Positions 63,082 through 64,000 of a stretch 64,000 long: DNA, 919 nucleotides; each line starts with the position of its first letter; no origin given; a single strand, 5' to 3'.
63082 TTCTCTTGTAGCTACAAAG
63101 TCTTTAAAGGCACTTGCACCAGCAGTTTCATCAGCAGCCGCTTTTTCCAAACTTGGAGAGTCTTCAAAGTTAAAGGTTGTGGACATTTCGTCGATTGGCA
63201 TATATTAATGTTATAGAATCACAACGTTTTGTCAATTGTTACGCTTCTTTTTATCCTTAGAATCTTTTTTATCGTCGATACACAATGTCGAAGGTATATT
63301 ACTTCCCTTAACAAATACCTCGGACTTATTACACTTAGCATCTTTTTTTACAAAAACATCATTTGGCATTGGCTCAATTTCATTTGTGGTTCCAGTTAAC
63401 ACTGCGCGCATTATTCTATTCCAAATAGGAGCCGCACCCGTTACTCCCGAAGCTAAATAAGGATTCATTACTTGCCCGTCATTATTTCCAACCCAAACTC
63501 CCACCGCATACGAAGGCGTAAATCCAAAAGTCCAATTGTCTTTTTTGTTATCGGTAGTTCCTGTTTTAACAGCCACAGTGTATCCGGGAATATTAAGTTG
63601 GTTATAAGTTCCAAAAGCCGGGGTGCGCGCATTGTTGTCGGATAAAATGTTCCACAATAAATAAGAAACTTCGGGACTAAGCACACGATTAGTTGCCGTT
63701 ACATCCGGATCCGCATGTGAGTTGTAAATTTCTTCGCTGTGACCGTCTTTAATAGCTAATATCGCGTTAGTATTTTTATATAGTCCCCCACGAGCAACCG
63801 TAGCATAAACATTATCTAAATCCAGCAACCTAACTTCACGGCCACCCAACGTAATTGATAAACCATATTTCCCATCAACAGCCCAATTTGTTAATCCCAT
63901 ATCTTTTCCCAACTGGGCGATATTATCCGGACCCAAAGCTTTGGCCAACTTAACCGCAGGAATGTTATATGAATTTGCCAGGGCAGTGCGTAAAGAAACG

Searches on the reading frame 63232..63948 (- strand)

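Call 57: search_protein_families(library=pfam, proteins=[window:63232-63948:-], max_evalue=0.001)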
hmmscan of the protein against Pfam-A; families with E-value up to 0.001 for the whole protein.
window:63232-63948:- (238 aa): 1 family
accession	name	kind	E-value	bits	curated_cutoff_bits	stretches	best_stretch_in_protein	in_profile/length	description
PF00905.27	Transpeptidase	-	3.7e-07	30.1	22.1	1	12-180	136-298/299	Penicillin binding protein transpeptidase domain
